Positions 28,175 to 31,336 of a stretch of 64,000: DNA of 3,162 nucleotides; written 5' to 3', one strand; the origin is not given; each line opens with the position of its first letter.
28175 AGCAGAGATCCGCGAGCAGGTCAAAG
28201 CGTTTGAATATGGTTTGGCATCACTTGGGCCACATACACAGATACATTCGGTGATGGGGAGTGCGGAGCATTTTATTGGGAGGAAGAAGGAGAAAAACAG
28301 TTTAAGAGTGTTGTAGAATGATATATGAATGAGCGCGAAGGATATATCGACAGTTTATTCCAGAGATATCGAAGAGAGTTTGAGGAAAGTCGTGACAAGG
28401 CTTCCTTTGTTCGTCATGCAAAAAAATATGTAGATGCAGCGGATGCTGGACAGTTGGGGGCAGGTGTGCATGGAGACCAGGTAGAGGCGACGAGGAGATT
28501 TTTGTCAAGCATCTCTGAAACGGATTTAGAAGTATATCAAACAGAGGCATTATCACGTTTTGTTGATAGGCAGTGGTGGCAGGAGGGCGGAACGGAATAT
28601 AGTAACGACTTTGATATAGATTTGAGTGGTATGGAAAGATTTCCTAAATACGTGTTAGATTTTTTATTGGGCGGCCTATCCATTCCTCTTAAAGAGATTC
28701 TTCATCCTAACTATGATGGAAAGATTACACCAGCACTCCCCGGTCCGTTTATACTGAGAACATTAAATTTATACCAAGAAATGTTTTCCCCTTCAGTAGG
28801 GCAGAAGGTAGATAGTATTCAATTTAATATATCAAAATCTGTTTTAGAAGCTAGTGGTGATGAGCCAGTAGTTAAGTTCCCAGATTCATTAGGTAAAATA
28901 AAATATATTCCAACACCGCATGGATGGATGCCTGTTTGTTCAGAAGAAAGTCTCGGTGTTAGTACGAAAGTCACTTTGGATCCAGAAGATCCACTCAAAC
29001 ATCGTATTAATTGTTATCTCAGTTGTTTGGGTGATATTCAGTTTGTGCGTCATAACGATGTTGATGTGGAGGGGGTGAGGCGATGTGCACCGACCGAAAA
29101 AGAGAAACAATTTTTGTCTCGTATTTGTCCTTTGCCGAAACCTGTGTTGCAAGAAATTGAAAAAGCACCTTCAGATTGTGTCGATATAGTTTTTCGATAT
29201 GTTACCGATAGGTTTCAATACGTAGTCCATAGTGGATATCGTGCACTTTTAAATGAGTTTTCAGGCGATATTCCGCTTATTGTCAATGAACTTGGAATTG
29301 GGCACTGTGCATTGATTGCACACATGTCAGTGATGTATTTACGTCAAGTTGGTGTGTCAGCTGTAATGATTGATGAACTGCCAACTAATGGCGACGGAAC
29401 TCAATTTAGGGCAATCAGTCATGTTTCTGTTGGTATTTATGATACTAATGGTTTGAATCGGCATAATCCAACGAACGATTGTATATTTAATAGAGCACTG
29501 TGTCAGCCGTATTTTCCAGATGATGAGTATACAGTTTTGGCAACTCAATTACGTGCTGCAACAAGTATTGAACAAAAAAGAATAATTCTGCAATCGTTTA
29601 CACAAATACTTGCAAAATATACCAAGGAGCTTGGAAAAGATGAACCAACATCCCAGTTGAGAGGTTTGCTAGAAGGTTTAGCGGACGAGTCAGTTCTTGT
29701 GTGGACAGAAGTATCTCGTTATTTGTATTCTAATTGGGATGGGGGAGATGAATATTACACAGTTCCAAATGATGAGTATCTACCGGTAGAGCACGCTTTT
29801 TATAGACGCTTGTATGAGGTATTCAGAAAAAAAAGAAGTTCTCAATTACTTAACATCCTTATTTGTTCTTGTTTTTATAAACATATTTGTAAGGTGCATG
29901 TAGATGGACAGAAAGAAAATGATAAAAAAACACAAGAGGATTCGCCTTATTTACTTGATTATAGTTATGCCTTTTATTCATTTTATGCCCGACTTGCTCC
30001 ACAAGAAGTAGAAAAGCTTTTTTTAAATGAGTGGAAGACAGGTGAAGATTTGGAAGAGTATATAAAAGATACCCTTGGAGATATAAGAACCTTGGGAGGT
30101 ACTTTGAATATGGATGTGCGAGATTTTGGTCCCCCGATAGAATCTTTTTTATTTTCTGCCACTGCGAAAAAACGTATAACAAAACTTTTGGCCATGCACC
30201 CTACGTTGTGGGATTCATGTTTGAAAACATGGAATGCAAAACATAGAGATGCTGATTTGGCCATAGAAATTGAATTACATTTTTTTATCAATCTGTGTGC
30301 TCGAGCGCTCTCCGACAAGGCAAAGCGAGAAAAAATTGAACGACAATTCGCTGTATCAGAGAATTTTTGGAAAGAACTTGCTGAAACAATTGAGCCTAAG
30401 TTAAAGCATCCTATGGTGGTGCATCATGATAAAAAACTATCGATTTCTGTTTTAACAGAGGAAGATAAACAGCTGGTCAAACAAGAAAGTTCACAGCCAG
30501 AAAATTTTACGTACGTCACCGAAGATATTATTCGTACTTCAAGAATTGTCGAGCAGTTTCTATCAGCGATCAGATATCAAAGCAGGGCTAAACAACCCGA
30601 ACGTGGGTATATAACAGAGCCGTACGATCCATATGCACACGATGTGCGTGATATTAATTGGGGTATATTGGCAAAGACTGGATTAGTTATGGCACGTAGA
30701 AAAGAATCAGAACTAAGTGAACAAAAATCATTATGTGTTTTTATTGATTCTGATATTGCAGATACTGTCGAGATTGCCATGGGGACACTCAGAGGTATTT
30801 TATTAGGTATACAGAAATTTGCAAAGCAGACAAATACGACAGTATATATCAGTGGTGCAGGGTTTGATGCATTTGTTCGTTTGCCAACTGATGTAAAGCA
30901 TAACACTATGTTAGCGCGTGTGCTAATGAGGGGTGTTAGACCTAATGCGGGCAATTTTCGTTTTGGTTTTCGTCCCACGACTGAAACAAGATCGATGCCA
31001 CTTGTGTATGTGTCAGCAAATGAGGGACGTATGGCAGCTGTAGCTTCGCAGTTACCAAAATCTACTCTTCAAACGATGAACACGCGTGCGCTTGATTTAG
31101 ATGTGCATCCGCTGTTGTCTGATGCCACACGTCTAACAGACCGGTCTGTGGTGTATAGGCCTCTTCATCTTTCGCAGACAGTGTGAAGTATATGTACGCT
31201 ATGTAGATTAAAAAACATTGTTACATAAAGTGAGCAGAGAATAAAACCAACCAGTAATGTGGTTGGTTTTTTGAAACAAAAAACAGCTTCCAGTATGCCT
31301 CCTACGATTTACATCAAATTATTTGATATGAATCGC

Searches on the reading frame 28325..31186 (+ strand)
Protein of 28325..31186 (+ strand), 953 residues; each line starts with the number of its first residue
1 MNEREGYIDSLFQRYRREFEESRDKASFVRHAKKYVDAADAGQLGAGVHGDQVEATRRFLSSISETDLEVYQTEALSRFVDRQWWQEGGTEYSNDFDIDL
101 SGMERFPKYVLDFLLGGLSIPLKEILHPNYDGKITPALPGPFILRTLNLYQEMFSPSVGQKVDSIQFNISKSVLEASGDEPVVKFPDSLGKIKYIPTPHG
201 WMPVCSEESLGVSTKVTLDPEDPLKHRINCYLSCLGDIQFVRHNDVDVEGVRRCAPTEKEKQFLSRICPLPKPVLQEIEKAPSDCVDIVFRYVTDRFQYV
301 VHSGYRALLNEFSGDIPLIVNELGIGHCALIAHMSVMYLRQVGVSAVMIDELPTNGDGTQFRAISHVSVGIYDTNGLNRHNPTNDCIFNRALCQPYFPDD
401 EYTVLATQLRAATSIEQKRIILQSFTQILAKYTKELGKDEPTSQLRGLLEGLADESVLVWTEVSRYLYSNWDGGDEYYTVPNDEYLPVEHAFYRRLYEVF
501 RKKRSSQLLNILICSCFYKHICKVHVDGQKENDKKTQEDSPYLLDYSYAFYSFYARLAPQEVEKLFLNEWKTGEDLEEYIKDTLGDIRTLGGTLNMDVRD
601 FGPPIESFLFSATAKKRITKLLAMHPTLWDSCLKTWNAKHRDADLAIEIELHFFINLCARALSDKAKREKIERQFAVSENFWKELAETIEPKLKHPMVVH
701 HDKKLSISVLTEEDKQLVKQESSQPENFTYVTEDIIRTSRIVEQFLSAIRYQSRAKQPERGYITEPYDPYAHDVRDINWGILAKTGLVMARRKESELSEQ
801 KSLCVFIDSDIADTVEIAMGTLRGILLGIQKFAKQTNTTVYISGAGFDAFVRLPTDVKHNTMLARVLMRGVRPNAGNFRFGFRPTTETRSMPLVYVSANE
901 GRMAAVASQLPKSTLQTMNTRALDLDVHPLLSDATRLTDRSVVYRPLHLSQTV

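Call 4: search_protein_families(library=pfam, proteins=[window:28325-31186:+], max_evalue=0.1)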
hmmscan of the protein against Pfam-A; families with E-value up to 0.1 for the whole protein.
window:28325-31186:+ (953 aa): 1 family
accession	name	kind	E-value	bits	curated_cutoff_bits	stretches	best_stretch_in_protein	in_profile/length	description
PF01841.26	Transglut_core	-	0.014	16.1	23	1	278-372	7-97/108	Transglutaminase-like superfamily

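Call 15: search_protein_families(library=ncbifam, proteins=[window:28325-31186:+], max_evalue=0.1)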
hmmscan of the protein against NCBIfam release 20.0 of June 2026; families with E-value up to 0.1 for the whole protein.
window:28325-31186:+ (953 aa): 1 family
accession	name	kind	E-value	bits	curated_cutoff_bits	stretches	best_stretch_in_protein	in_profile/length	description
TIGR04306.1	salvage_TenA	equivalog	0.092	12.4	130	0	650-731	26-104/208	thiaminase II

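Call 23: find_homologous_proteins(query=window:28325-31186:+, max_evalue=1e-10)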
Query window:28325-31186:+ (953 aa): 1 proteins with E <= 1e-10 among 8000 candidates.
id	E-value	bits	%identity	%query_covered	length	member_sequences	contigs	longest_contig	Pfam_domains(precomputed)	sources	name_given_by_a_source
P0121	0.0e+0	2207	100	100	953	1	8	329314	-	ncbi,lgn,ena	-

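Call 25: find_encoding_contigs(protein=P0121, flank=4000, max_places=10)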
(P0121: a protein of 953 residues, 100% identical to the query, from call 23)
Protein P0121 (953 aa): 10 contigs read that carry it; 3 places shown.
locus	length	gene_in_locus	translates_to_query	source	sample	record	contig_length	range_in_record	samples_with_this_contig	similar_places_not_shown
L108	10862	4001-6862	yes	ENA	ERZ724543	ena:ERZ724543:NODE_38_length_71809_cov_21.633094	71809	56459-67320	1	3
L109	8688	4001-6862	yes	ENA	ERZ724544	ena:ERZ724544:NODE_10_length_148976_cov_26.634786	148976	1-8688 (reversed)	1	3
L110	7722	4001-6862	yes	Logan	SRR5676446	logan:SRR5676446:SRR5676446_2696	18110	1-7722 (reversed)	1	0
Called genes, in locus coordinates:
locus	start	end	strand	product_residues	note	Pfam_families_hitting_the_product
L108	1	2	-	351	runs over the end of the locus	PF00348:polyprenyl_synt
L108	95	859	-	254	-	PF01145:Band_7, PF13421:Band_7_1 (faint)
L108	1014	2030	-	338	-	PF02899:Phage_int_SAM_1, PF13102:Phage_int_SAM_5, PF13495:Phage_int_SAM_4 (weak), PF00589:Phage_integrase, PF22823:MrpR_C_cat (weak)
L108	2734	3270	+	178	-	PF00588:SpoU_methylase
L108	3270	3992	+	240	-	-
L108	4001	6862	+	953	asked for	-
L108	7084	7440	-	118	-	-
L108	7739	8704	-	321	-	PF00294:PfkB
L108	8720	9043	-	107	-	-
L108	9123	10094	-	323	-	PF07992:Pyr_redox_2, PF13738:Pyr_redox_3, PF00070:Pyr_redox (weak)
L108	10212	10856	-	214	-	PF00834:Ribul_P_3_epim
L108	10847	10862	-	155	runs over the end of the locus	PF02502:LacAB_rpiB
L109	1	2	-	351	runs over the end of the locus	PF00348:polyprenyl_synt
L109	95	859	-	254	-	PF01145:Band_7, PF13421:Band_7_1 (faint)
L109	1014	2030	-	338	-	PF02899:Phage_int_SAM_1, PF13102:Phage_int_SAM_5, PF13495:Phage_int_SAM_4 (weak), PF00589:Phage_integrase, PF22823:MrpR_C_cat (weak)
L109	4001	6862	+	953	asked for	-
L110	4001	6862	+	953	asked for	-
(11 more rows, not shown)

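Call 56: search_protein_families(library=phrogs, proteins=[window:28325-31186:+], max_evalue=0.01)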
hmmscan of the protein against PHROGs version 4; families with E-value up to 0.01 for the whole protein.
window:28325-31186:+ (953 aa): 0 families
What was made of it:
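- On Pfam DUF5052 / any curated protein family: No Pfam, NCBIfam or PHROG hit for the window protein (calls 4, 15, 56).
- Tried and rejected: Pfam, NCBIfam and PHROGs for the lipoprotein: nothing (calls 4, 15, 56).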

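Call 104: find_encoding_contigs(protein=P0392, flank=5000, max_places=2)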
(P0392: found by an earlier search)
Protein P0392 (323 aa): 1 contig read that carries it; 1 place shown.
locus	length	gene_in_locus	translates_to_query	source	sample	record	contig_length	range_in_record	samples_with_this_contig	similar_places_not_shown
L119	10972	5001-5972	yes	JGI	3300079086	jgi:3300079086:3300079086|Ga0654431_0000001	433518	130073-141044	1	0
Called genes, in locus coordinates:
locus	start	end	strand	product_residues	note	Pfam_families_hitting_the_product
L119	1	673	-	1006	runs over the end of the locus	PF00133:tRNA-synt_1, PF09334:tRNA-synt_1g, PF08264:Anticodon_1, PF19302:DUF5915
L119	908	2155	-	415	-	-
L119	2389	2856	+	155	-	PF02502:LacAB_rpiB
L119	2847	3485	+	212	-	PF00834:Ribul_P_3_epim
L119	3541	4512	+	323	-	PF00070:Pyr_redox (faint), PF07992:Pyr_redox_2, PF13738:Pyr_redox_3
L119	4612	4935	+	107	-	-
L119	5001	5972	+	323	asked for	PF00294:PfkB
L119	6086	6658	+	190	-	-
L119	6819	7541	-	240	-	-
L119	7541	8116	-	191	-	PF00588:SpoU_methylase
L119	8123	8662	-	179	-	-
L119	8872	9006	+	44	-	-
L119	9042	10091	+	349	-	PF02899:Phage_int_SAM_1, PF13102:Phage_int_SAM_5, PF13495:Phage_int_SAM_4 (weak), PF00589:Phage_integrase, PF22823:MrpR_C_cat (weak)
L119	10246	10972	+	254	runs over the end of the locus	PF01145:Band_7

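Call 105: find_encoding_contigs(protein=P0393, flank=5000, max_places=2)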
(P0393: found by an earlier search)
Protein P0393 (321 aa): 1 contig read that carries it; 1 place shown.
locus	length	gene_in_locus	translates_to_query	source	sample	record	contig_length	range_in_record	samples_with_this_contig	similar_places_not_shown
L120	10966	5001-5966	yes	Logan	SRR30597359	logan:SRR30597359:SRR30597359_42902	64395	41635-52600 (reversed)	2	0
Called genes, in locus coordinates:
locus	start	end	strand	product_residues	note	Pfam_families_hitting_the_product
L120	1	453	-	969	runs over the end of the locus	PF00133:tRNA-synt_1, PF09334:tRNA-synt_1g, PF08264:Anticodon_1, PF19302:DUF5915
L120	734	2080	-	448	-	PF13230:GATase_4, PF13522:GATase_6, PF13537:GATase_7, PF00156:Pribosyltran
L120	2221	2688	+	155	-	PF02502:LacAB_rpiB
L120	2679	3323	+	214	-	PF00834:Ribul_P_3_epim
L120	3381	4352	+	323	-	PF00070:Pyr_redox (faint), PF07992:Pyr_redox_2, PF13738:Pyr_redox_3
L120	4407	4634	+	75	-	-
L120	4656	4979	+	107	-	-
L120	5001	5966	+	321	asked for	PF00294:PfkB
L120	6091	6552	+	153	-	-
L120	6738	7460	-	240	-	-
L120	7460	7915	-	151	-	PF00588:SpoU_methylase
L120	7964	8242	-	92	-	-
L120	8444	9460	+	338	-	PF02899:Phage_int_SAM_1, PF13102:Phage_int_SAM_5, PF13495:Phage_int_SAM_4 (weak), PF00589:Phage_integrase, PF22823:MrpR_C_cat (weak)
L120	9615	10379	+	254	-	PF01145:Band_7, PF13421:Band_7_1 (faint)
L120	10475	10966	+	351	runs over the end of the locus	PF00348:polyprenyl_synt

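Call 107: search_protein_families(library=pfam, proteins=[L119:6086-6658:+, L120:6091-6552:+], max_evalue=0.05)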
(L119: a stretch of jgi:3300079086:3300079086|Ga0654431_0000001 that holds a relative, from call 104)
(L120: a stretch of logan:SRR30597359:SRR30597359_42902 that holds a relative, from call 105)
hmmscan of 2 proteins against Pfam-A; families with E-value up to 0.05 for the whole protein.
L119:6086-6658:+ (190 aa): 1 family
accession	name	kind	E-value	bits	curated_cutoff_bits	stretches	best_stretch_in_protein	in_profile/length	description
PF00293.34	NUDIX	-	0.0027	18.2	21.1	1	100-149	33-82/134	NUDIX domain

L120:6091-6552:+ (153 aa): 0 families
